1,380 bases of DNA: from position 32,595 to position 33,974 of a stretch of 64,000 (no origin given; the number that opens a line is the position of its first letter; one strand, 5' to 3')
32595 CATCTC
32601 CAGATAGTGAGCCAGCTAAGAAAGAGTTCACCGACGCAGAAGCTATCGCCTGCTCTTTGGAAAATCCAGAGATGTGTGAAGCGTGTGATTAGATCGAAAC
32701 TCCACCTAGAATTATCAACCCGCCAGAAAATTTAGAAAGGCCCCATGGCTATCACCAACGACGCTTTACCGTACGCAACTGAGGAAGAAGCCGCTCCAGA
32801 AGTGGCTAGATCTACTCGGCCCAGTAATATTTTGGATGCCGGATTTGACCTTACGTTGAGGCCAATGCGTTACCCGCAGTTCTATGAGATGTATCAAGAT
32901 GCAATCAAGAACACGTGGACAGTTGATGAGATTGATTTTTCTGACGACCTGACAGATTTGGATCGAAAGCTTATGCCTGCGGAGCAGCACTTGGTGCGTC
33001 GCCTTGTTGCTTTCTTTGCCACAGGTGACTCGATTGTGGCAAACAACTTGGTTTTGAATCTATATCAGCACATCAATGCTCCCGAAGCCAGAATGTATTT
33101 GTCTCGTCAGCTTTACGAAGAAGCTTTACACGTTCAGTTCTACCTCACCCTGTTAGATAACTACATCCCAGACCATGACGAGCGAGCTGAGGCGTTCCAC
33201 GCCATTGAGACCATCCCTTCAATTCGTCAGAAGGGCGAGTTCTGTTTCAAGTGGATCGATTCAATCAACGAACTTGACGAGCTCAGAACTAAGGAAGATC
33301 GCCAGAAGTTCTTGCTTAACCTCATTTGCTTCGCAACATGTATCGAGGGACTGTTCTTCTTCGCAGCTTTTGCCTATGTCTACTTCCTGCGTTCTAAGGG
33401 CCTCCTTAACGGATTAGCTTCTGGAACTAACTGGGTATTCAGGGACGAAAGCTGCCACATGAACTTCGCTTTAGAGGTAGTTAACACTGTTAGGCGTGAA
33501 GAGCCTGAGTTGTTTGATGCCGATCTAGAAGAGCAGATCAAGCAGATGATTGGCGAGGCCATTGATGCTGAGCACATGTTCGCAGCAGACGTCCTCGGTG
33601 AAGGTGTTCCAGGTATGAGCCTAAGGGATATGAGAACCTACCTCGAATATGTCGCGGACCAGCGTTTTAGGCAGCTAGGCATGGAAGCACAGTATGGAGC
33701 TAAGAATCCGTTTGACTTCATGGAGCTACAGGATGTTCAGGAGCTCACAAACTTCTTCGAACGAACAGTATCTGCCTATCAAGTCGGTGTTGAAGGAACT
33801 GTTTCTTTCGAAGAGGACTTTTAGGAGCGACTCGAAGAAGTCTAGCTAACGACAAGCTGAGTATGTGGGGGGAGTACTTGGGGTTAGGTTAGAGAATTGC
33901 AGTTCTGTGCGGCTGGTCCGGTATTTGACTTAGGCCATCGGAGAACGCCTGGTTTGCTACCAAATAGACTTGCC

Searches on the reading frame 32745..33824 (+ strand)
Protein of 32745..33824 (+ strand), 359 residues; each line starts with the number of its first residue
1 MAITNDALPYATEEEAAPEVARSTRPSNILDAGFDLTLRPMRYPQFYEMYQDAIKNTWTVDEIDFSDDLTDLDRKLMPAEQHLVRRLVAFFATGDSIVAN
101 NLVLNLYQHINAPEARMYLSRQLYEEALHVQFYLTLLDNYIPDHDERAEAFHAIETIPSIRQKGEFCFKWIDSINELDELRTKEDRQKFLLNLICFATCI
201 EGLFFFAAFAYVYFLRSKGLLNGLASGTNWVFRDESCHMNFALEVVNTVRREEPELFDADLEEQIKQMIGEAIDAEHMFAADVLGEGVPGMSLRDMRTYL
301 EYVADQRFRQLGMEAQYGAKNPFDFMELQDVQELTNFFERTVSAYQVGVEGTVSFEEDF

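Call 40: search_protein_families(library=pfam, proteins=[window:32745-33824:+], max_evalue=0.001)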
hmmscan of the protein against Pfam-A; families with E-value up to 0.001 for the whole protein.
window:32745-33824:+ (359 aa): 1 family
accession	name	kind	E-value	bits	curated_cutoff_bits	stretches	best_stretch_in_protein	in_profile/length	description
PF00268.27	Ribonuc_red_sm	-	5.4e-81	272.5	33.6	1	37-322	3-281/281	Ribonucleotide reductase, small chain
